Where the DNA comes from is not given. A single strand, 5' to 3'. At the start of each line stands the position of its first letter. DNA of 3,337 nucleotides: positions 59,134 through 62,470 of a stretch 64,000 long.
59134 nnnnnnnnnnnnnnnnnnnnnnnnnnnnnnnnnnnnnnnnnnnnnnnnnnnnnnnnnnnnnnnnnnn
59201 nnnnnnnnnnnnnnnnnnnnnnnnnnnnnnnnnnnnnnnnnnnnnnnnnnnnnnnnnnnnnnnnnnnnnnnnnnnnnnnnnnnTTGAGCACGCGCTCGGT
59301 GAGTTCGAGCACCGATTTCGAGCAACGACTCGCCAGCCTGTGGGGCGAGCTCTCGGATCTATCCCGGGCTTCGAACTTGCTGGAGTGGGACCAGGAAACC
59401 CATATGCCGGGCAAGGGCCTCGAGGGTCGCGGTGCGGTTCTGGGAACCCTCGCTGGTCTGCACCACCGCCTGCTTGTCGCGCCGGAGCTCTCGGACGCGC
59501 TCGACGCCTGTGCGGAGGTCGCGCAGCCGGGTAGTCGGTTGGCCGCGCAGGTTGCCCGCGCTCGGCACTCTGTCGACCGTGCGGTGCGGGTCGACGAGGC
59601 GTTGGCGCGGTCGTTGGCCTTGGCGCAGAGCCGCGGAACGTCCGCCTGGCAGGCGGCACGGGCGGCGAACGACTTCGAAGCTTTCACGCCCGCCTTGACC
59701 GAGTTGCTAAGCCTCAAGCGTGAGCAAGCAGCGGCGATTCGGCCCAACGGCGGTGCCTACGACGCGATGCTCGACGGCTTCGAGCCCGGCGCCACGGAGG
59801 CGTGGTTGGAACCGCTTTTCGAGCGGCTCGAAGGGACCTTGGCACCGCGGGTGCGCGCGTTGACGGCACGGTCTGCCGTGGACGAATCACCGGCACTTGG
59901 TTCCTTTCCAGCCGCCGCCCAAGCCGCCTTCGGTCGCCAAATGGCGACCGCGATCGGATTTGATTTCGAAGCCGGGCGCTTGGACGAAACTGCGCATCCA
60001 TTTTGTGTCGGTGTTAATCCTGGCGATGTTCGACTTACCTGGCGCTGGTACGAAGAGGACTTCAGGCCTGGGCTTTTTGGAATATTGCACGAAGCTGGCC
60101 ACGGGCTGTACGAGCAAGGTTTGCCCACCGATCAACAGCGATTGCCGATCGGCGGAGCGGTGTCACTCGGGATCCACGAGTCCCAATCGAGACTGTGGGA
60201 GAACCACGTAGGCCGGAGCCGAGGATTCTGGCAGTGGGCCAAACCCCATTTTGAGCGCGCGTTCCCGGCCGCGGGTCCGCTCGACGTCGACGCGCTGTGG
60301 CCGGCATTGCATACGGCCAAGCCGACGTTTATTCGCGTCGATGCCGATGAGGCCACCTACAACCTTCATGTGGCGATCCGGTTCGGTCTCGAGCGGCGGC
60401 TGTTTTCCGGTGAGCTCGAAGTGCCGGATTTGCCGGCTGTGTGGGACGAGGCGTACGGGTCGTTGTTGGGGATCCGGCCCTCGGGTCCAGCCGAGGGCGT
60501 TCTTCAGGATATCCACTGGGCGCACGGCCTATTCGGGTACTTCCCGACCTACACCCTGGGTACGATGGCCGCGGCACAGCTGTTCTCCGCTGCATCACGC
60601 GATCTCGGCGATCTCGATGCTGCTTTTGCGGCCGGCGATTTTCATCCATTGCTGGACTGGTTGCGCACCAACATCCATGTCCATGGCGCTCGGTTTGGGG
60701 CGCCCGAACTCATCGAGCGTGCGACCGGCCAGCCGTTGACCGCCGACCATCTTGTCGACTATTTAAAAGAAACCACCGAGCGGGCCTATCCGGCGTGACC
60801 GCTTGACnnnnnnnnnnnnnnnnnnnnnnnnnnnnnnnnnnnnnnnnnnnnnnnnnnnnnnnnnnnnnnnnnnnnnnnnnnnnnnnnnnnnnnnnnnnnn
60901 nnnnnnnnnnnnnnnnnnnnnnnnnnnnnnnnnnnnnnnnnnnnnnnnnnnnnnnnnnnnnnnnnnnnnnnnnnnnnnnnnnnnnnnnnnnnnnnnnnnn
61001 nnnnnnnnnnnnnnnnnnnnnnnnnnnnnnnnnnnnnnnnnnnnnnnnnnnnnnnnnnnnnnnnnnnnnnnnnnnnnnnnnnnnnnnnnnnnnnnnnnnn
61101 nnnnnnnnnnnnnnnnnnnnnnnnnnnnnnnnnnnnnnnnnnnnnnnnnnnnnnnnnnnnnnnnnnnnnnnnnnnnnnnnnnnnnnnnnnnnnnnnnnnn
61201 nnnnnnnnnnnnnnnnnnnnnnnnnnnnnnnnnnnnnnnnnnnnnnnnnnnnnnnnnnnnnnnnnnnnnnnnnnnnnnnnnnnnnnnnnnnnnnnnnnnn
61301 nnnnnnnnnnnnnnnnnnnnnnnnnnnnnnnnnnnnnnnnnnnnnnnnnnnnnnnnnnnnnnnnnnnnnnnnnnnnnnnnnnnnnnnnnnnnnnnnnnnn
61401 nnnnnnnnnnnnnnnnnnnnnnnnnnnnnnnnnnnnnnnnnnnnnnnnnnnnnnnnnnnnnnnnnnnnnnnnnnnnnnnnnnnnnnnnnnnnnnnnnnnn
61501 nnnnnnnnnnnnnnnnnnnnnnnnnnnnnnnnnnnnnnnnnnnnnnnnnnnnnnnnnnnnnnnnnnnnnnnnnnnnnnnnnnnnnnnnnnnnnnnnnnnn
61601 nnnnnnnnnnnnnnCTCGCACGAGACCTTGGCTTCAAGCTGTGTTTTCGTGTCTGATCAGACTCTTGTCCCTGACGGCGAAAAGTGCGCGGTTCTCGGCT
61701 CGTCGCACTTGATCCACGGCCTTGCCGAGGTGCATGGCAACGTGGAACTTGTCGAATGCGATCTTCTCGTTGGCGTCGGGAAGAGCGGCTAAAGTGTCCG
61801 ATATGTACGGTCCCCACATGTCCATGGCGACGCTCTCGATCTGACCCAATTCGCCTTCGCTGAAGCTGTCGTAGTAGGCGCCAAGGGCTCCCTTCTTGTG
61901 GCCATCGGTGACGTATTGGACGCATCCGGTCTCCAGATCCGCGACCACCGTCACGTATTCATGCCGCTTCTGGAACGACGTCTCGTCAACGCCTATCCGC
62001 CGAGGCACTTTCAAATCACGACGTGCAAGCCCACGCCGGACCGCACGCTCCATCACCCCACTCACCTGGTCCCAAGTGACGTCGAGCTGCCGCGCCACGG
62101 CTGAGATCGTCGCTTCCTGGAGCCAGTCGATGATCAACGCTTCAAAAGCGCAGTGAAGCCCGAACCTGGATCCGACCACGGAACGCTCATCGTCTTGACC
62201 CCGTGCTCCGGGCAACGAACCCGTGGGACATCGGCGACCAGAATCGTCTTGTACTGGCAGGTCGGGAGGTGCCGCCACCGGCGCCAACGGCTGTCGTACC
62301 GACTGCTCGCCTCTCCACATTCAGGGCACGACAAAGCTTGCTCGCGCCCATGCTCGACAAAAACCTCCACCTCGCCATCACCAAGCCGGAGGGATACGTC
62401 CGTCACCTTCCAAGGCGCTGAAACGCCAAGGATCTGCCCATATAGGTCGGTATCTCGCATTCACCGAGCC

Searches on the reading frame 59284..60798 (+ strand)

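Call 65: search_protein_families(library=pfam, proteins=[window:59284-60798:+], max_evalue=0.001)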
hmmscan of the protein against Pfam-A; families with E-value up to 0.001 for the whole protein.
window:59284-60798:+ (504 aa): 1 family
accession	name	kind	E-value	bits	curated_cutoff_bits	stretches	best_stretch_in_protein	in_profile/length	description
PF02074.21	Peptidase_M32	-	4.2e-159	530.7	25.1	1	19-496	5-487/489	Carboxypeptidase Taq (M32) metallopeptidase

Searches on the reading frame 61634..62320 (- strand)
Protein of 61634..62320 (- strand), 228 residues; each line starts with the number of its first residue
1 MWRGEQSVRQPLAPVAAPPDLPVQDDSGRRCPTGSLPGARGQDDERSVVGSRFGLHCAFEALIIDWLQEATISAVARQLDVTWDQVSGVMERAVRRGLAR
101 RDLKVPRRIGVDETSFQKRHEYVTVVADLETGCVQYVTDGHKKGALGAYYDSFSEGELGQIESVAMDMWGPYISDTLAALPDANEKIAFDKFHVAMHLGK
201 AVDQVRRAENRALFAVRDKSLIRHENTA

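Call 65: search_protein_families(library=pfam, proteins=[window:61634-62320:-], max_evalue=0.001)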
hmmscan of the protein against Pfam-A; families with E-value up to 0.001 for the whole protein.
window:61634-62320:- (228 aa): 2 families
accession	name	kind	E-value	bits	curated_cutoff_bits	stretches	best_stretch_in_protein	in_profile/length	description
PF01610.23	DDE_Tnp_ISL3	-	1.8e-26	93.8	23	1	109-221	1-113/240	Transposase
PF13542.12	HTH_Tnp_ISL3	-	1.7e-07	31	27.4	1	58-94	15-51/51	Helix-turn-helix domain of transposase family ISL3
